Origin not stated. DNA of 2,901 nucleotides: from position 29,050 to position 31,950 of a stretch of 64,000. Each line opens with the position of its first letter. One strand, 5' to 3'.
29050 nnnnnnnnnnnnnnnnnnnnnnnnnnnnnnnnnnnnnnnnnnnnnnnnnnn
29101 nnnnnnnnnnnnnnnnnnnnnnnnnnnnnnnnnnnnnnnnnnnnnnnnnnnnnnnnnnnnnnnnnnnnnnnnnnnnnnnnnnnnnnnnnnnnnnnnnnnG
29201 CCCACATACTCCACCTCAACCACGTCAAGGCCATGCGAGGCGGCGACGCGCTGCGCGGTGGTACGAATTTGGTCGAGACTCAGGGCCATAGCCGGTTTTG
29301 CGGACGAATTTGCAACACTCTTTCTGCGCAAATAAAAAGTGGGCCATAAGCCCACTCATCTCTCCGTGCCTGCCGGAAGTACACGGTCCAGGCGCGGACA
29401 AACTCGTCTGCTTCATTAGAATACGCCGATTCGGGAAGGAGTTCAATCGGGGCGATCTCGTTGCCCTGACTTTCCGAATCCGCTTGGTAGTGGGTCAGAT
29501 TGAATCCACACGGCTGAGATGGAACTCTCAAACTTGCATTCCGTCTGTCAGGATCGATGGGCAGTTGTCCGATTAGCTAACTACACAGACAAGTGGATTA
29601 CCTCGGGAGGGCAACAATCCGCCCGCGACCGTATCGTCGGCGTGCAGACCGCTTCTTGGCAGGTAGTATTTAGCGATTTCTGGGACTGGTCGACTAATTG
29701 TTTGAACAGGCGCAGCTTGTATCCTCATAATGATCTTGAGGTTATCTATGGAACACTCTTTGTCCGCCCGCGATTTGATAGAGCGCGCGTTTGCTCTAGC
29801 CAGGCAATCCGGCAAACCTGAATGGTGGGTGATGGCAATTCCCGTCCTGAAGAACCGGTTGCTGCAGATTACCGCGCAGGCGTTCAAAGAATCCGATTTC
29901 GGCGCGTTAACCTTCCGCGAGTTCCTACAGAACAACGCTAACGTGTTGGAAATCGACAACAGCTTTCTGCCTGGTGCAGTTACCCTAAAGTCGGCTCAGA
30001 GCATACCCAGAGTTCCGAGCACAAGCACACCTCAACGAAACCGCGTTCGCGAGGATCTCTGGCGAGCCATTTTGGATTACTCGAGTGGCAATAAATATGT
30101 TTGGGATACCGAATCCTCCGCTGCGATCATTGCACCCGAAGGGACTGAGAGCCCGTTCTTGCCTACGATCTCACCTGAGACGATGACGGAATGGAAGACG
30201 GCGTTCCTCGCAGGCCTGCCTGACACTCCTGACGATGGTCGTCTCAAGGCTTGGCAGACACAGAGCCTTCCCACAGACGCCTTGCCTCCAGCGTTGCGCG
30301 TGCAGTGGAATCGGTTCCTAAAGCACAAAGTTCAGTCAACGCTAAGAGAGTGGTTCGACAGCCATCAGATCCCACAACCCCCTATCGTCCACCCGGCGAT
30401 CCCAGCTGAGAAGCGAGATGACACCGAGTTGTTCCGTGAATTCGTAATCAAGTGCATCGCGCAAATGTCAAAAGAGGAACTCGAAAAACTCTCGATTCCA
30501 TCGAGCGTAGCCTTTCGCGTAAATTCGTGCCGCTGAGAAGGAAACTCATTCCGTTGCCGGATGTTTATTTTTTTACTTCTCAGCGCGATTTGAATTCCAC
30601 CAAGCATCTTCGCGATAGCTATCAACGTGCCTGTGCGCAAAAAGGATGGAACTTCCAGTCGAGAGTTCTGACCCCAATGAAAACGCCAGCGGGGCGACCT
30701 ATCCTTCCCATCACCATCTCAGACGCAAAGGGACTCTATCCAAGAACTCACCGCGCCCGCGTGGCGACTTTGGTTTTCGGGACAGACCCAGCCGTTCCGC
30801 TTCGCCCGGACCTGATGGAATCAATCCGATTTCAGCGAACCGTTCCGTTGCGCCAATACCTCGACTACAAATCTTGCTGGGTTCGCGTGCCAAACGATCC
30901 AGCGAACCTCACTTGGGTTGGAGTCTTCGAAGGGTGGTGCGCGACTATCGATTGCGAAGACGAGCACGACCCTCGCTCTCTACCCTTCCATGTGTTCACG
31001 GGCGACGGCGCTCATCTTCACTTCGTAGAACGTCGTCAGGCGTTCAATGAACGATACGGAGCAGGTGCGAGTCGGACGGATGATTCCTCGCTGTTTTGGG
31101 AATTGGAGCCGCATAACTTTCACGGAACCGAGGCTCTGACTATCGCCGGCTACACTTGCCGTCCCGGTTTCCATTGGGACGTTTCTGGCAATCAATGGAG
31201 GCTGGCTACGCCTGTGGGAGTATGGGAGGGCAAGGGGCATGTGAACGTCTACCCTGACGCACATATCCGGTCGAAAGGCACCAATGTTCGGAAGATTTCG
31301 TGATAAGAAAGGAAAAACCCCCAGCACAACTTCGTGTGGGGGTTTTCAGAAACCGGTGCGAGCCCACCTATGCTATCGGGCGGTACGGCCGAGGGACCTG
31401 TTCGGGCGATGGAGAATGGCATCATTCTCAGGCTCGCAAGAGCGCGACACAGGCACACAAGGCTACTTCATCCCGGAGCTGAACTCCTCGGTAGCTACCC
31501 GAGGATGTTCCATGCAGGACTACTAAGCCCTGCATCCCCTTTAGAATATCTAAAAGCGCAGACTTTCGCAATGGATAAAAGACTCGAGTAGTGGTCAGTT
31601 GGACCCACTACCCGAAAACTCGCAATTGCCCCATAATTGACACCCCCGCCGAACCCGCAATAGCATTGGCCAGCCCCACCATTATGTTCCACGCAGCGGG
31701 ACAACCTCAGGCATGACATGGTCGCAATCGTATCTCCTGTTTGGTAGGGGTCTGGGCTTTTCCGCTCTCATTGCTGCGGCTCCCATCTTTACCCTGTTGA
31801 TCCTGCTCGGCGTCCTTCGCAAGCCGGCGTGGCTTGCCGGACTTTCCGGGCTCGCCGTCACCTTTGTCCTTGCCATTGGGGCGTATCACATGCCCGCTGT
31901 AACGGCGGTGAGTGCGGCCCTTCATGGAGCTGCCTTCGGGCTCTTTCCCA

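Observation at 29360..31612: Compositionally foreign two-gene islet: OST-HTH-like protein plus His-motif protein of unknown family (best candidate for an undescribed system)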

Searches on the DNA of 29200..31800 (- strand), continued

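Call 76: search_with_rna_model(model_id=R1, sources=[L019, L022, L024, L018, L151, L152, L155], max_evalue=10, filters=default, show_alignments=2)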
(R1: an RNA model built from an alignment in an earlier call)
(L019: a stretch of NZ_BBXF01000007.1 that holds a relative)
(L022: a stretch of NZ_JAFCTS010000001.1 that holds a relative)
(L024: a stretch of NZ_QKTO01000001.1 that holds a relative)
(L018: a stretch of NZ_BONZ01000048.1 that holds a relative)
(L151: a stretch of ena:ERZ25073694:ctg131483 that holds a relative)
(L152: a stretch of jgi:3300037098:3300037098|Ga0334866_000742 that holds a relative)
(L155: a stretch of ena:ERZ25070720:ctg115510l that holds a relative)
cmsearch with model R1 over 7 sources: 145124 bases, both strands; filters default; matches with E-value up to 10: 8.
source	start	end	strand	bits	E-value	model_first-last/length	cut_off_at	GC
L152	11610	11788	-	155.3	5.6e-37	1-180/180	no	0.54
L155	10810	10987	-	147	6.7e-35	1-180/180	no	0.57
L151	11622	11805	-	146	1.2e-34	1-180/180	no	0.55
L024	11748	11935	+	16.9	0.014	1-180/180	no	0.6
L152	16771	16857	-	9.5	0.99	1-180/180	no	0.69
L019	16695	16819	+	8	2.4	1-180/180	no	0.7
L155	10849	10882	+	6.4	5.7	96-130/180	no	0.47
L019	9980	10018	-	6.1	6.7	95-131/180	no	0.62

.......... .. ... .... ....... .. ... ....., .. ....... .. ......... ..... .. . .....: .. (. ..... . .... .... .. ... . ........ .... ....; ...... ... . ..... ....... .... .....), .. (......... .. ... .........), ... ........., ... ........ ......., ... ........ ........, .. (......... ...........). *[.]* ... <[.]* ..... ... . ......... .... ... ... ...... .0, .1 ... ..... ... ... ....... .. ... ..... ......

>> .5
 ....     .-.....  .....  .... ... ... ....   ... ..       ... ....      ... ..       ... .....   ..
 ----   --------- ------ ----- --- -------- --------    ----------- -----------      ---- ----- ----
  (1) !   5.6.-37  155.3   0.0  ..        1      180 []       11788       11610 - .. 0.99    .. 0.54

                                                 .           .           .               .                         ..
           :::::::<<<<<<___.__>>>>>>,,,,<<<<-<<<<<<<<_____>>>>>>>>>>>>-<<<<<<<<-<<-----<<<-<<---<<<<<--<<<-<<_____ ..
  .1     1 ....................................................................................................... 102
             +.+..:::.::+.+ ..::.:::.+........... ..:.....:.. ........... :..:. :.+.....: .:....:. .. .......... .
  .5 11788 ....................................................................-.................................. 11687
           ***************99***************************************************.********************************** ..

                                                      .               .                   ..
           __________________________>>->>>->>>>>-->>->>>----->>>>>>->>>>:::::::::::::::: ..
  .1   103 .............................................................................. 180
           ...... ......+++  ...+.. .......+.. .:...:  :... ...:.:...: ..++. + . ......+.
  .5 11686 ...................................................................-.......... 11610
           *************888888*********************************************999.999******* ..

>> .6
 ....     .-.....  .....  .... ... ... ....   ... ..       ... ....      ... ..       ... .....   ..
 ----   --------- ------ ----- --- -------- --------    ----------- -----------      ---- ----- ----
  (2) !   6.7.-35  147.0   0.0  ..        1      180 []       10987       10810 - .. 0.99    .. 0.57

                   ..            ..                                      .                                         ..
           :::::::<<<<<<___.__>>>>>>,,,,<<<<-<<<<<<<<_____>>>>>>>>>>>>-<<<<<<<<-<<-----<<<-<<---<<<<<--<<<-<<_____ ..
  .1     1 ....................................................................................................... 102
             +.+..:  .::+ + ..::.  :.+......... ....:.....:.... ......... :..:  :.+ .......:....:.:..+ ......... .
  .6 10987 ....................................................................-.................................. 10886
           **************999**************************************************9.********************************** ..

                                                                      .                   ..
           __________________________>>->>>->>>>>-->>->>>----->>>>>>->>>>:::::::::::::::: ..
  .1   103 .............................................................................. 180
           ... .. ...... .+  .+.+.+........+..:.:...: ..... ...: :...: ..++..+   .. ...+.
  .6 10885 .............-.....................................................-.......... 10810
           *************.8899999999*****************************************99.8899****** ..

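Call 77: search_with_rna_model(model_id=R1, sources=[L024, L022, L019], max_evalue=10, filters=off, show_alignments=3)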
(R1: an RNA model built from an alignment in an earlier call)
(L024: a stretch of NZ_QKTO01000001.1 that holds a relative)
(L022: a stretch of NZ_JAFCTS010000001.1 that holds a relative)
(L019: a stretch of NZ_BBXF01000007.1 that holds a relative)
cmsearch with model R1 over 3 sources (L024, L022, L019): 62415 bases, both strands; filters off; matches with E-value up to 10: 36.
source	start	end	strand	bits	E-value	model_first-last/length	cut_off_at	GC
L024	11748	11935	+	17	0.0059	1-180/180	no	0.6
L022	17314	17438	+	11.2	0.16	1-180/180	no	0.58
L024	7974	8111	+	10.3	0.26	1-180/180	no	0.66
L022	3585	3710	+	9.2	0.49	1-180/180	no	0.68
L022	4515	4659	+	9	0.55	1-180/180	no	0.67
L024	254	373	+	8.7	0.65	1-180/180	no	0.71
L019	16695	16819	+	7.9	1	1-180/180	no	0.7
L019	2475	2583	+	7.5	1.3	1-180/180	no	0.7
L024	7915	8006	-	7.1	1.6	1-180/180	no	0.67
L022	7630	7724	-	6.5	2.3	1-180/180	no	0.66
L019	11687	11721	-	6.1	2.9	97-129/180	no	0.51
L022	6581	6692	-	6.1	2.9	1-180/180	no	0.71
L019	9980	10018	-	6.1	2.9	95-131/180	no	0.62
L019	2111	2213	-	6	3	1-180/180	no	0.69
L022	950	992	-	6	3.1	85-141/180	no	0.72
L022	11322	11420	+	5.9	3.2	1-180/180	no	0.56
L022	18935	19041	+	5.7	3.6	61-163/180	no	0.63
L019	4481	4582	-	5.5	4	1-180/180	no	0.71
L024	14061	14132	-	5.5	4.2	1-180/180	no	0.62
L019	4124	4226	-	5.4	4.2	1-180/180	no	0.73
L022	16273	16333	-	5.2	4.8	76-148/180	no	0.64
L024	4178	4201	+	5.2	4.9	1-180/180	no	0.5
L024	8750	8840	-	5.2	4.9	1-180/180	no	0.68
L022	10593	10701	-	4.9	5.9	1-180/180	no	0.61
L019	18881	19032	+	4.8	6.3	1-180/180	no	0.44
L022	12863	12966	+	4.8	6.3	1-180/180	no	0.62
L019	20372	20392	-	4.6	6.7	33-54/180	no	0.86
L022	14693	14781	-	4.6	6.8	1-180/180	no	0.66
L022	20204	20243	-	4.5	7.4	94-132/180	no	0.62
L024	14102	14186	+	4.4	7.7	1-180/180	no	0.67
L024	8572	8684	-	4.2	8.7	1-180/180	no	0.68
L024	13590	13608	+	4.1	9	35-53/180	no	0.89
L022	4171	4240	-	4.1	9.3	1-180/180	no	0.69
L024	13532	13562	-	4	9.7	26-58/180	no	0.65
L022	1230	1395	+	4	9.8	1-180/180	no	0.63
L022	17697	17800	+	4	9.9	1-180/180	no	0.57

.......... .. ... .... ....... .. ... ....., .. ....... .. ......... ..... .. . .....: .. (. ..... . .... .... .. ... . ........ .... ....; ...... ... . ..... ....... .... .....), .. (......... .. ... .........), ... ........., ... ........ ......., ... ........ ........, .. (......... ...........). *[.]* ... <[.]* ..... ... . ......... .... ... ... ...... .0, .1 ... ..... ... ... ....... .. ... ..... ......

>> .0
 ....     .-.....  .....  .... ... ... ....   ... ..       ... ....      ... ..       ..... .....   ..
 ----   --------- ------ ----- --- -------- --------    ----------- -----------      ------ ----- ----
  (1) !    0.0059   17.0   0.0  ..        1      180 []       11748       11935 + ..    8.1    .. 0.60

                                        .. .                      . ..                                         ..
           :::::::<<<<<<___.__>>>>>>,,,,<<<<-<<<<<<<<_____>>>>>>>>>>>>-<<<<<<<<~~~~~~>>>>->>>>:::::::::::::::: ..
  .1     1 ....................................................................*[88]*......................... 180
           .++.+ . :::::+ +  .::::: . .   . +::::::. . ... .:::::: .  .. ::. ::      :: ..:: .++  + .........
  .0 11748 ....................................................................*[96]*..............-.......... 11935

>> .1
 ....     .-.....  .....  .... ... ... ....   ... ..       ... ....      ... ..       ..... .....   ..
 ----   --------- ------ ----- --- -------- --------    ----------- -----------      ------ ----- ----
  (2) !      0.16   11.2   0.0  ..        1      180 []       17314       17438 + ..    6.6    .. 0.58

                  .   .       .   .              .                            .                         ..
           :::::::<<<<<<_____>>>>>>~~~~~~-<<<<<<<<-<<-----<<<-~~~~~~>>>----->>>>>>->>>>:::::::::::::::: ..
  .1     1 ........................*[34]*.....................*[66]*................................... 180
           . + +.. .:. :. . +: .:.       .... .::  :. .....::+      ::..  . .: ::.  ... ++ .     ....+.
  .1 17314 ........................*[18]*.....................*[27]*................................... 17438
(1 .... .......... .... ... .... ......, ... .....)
